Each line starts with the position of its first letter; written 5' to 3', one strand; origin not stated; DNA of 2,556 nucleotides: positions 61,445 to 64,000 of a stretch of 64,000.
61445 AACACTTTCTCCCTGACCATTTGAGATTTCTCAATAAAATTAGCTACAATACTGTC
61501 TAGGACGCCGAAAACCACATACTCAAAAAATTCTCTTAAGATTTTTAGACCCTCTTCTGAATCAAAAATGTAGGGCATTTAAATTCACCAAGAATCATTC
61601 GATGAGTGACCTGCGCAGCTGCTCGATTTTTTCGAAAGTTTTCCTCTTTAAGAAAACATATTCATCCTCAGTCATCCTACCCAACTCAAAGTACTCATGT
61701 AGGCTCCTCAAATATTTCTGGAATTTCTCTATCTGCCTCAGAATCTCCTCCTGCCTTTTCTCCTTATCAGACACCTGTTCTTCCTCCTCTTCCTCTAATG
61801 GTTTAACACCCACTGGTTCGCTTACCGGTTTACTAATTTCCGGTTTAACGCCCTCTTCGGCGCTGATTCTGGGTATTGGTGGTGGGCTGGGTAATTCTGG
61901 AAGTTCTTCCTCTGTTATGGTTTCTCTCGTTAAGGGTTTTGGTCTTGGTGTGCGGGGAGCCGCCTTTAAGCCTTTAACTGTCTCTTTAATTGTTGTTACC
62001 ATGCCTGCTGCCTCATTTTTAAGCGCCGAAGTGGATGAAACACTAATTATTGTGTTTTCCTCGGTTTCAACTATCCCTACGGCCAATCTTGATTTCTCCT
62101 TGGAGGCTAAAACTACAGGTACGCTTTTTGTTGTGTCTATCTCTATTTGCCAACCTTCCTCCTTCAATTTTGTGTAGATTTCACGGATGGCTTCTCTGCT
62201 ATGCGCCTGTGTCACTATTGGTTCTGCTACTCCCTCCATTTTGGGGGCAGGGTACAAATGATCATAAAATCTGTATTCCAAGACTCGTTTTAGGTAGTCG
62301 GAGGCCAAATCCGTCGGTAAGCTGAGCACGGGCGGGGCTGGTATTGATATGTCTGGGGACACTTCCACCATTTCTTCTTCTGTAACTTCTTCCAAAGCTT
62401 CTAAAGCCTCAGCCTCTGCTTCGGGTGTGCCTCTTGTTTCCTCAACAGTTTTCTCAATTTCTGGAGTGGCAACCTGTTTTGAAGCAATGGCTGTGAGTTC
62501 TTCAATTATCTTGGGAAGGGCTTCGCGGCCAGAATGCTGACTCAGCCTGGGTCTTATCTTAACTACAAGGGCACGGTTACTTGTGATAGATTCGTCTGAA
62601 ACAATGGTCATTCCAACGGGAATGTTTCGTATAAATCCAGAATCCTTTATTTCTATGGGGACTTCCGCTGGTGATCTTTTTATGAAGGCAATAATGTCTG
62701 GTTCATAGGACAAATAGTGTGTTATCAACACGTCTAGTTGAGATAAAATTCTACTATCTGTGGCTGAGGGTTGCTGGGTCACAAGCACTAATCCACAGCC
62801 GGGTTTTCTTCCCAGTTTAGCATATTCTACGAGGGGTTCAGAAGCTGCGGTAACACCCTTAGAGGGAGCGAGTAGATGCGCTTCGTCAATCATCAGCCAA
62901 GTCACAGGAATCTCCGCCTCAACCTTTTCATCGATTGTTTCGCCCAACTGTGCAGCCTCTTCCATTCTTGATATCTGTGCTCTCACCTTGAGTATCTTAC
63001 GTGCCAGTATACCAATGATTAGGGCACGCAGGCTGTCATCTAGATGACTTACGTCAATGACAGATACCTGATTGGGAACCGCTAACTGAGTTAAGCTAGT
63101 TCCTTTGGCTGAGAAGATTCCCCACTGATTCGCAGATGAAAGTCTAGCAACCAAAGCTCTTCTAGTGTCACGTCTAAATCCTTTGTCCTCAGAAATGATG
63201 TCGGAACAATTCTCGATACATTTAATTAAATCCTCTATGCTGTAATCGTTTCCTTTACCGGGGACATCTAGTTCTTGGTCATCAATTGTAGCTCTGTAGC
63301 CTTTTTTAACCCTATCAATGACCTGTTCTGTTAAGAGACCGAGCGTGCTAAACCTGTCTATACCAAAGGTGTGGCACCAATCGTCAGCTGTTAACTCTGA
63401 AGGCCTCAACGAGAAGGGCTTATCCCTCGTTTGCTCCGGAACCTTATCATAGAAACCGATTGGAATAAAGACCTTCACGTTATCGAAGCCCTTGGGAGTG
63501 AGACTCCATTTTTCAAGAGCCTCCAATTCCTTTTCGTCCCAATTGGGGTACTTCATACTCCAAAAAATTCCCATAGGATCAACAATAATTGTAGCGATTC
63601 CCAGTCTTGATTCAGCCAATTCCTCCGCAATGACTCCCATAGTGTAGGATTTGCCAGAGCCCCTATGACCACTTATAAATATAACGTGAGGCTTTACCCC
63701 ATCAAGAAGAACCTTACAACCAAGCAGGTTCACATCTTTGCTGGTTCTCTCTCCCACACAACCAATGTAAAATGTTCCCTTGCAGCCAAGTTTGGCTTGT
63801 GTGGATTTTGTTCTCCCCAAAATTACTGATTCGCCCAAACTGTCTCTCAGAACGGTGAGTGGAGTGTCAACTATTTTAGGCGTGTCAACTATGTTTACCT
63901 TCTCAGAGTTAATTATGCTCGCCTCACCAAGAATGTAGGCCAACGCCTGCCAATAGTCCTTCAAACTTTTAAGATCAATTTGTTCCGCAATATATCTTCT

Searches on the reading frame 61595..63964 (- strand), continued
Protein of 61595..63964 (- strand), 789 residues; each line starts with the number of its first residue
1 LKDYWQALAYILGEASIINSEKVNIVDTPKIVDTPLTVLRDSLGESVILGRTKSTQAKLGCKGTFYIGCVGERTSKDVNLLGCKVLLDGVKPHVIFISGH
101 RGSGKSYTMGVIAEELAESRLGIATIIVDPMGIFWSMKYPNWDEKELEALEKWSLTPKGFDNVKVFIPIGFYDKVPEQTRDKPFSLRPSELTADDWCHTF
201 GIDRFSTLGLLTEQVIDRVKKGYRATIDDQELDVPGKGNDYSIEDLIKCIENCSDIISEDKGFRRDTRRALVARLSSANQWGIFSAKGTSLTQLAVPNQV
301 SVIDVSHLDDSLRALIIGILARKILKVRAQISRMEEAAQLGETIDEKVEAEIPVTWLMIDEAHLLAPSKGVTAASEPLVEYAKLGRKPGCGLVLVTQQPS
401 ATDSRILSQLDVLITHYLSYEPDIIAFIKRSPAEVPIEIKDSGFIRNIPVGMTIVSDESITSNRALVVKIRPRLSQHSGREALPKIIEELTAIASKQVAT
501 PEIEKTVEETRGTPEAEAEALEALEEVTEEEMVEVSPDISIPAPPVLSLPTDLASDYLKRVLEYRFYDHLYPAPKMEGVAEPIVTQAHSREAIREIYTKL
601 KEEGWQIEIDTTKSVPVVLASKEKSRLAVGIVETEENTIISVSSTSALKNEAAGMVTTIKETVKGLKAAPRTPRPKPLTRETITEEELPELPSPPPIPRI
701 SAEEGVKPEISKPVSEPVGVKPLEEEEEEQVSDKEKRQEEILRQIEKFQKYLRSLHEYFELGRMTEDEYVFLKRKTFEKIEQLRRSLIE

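Call 99: fold_search(model_id=the predicted structure, library=pdb)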
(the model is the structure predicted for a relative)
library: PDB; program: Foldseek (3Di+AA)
matches with E <= 10: 1398; with E <= 0.001: 103
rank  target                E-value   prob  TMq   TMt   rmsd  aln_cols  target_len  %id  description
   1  9x1m_A                8.1e-16  1.00  0.30  0.51   6.0       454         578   17  The cryo-EM structure of HerA-NurA complex with AMPPNP and dsDNA from Thermococcus kodakarensis (released 2026-02-04)
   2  7wrx_C                3.5e-15  1.00  0.30  0.49   6.4       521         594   14  Structure of Deinococcus radiodurans HerA-ADP complex (released 2023-02-01)
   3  7wrx_B                4.3e-15  1.00  0.31  0.50   6.1       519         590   15  Structure of Deinococcus radiodurans HerA-ADP complex (released 2023-02-01)
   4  7wrw_A                5.1e-15  1.00  0.31  0.51   5.6       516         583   15  Structure of Deinococcus radiodurans HerA (released 2023-02-01)
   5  7wrx_A                1.4e-14  1.00  0.31  0.50   6.6       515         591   17  Structure of Deinococcus radiodurans HerA-ADP complex (released 2023-02-01)
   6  9x1l_A                1.8e-14  1.00  0.28  0.46   6.9       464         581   18  The cryo-EM structure of HerA-NurA complex with AMPPNP from Thermococcus kodakarensis (released 2026-02-04)
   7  8xau_A                1.9e-14  1.00  0.30  0.51   6.5       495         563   18  Cryo-EM structure of HerA (released 2024-06-05)
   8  7wrw_B                2.5e-14  1.00  0.30  0.49   6.7       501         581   17  Structure of Deinococcus radiodurans HerA (released 2023-02-01)
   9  8xau_F                4.7e-14  1.00  0.29  0.53   7.7       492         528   17  Cryo-EM structure of HerA (released 2024-06-05)
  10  7wrx_E                4.9e-14  1.00  0.31  0.50   6.0       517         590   15  Structure of Deinococcus radiodurans HerA-ADP complex (released 2023-02-01)
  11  8xav_A                6.5e-14  1.00  0.26  0.44  11.5       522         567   15  Cryo-EM structure of an anti-phage defense complex (released 2024-06-05)
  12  8wld_D                7.4e-14  1.00  0.28  0.41  13.2       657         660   14  Cryo-EM structure of SIR2/HerA antiphage complex (released 2024-09-11)
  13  8wld_L                9.8e-14  1.00  0.28  0.40  14.9       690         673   13  Cryo-EM structure of SIR2/HerA antiphage complex (released 2024-09-11)
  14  4d2i_A                1.4e-13  1.00  0.29  0.59   5.9       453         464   16  Crystal structure of the HerA hexameric DNA translocase from Sulfolobus solfataricus bound to AMP-PNP (released 2014-12-03)
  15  8wiv_O                2.0e-13  1.00  0.29  0.44   7.7       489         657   17  Cryo-EM structure of a bacterial protein (released 2024-09-11)
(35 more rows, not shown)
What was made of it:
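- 61595..64000 (-): HerA/FtsK-superfamily ATPase. Its N-terminal ~223 aa are cut off by the window end. Foldseek to HerA hexamers, E 8e-16 (call 99).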

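Call 103: find_related_loci(query=A5, collection=metagenome_contigs, flank=6000)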
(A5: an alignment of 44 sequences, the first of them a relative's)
Query A5 (1012 aa) in metagenome_contigs; peptide patterns used: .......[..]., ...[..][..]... (x = any residue, [..] = any of these).
599 stretches matched a pattern (row limit reached: there are more); 490 encode a relative of the query (tblastn E <= 1e-3); the best 80 are kept; 80 distinct loci.
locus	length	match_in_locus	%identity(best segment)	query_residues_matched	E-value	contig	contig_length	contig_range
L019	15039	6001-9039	72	1-1012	0e+0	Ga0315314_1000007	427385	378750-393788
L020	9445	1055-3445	42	116-888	0e+0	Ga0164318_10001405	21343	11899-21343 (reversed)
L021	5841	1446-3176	48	255-863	3e-171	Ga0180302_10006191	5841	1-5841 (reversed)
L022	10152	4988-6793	45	259-887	2e-163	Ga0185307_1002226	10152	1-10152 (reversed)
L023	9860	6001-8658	37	5-866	6e-162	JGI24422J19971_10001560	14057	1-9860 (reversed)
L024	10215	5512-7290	43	255-878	1e-153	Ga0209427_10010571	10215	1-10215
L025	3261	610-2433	42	255-893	6e-160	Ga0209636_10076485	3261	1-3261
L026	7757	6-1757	43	417-1010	2e-143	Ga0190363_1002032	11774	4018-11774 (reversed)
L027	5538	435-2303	41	251-888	7e-143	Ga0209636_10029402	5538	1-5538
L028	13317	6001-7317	51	259-707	1e-140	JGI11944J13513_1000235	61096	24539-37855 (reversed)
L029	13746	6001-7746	44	246-822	4e-140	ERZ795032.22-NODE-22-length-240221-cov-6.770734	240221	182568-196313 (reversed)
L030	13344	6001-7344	49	246-707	2e-139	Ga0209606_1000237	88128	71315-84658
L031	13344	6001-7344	50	246-707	3e-138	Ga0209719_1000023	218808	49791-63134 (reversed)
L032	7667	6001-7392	47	266-745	8e-138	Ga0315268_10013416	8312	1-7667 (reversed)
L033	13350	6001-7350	47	254-708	3e-137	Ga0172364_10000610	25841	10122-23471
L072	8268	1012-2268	34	270-702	9e-71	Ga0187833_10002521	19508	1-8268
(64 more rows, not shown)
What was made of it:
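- Tried and rejected: I used that scan on the ATPase instead (call 103).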

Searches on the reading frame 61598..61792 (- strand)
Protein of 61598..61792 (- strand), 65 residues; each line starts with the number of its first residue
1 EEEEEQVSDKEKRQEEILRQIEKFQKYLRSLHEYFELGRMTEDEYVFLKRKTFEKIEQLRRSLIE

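Call 6: search_protein_families(library=pfam, proteins=[window:61598-61792:-], max_evalue=10)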
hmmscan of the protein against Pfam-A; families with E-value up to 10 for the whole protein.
seq(65 aa): 3 families
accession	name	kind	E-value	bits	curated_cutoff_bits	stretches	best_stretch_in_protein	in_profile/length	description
PF07606.16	DUF1569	-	0.0027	18.3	21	1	7-46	96-135/152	Protein of unknown function (DUF1569)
PF09357.15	RteC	-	0.017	15.2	25.3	1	10-52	35-77/219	RteC protein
PF05120.17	GvpG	-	0.33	11.6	30.6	1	16-50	25-59/67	Gas vesicle protein G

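Call 33: search_solved_structures(query=A3, max_evalue=10, show_alignments=3)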
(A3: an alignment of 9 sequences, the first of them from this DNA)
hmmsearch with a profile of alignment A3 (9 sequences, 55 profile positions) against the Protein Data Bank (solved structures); distinct sequences matched with E-value up to 10: 4.
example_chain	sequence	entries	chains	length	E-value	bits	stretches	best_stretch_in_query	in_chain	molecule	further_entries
1ydm_A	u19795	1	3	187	0.069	16.3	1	2-30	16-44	Hypothetical protein yqgN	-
8adn_3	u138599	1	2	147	0.3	14.3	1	14-43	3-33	Proteasome Inhibitor 31-Like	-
8elf_A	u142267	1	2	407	0.52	13.5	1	14-31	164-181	Uncharacterized protein At1g26090, chloroplastic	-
7di0_A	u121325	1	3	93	1.7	11.8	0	3-20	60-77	apDPBB_sym_79 protein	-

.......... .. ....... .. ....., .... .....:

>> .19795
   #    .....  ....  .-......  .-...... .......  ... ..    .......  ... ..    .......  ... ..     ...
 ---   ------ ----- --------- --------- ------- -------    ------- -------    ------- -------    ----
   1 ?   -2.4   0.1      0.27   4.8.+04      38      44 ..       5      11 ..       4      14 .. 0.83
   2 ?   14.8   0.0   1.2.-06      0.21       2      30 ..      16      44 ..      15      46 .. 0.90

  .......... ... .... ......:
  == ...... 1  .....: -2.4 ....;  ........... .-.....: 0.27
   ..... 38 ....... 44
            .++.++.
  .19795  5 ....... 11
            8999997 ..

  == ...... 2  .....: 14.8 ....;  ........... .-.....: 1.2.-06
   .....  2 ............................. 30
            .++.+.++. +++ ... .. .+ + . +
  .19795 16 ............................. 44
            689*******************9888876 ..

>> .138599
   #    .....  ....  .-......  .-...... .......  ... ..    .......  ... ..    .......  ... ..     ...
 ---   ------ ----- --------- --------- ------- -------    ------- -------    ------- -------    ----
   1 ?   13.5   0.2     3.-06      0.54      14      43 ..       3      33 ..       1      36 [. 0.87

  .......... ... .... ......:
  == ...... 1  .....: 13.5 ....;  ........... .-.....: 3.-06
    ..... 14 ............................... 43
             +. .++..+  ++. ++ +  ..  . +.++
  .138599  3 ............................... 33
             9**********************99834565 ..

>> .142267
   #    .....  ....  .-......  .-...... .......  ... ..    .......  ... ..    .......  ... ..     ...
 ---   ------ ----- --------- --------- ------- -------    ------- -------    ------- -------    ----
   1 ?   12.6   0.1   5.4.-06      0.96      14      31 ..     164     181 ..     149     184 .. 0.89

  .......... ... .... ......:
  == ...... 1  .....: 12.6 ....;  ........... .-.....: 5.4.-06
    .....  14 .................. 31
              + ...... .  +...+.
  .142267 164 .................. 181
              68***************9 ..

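Call 44: search_protein_families(library=pfam, alignment_id=A3, max_evalue=10)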
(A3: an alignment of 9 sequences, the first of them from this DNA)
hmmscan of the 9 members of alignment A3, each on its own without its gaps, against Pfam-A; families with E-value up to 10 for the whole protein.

A. member 1, seq(62 aa): 3 families
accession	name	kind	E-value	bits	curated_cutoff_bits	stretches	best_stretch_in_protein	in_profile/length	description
PF07606.16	DUF1569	-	0.0033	18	21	1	5-43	97-135/152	Protein of unknown function (DUF1569)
PF09357.15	RteC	-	0.019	15.1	25.3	1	9-49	37-77/219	RteC protein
PF05120.17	GvpG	-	0.085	13.5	30.6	1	14-47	26-59/67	Gas vesicle protein G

B. families by the number of members that match (of 9 scanned): 8 families
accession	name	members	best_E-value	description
PF05120.17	GvpG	8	0.0036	Gas vesicle protein G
PF09357.15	RteC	4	0.00064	RteC protein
PF07606.16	DUF1569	4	0.0033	Protein of unknown function (DUF1569)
PF23289.1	Spectrin_5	3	0.0073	Guanine nucleotide exchange factor DBS-like, spectrin-like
PF00159.23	Hormone_3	3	0.078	Pancreatic hormone peptide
PF16725.10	Nucleolin_bd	2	0.064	Nucleolin binding domain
PF10069.14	DICT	1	0.11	Sensory domain in DIguanylate Cyclases and Two-component system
PF14662.11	KASH_CCD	1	0.13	Coiled-coil region of CCDC155 or KASH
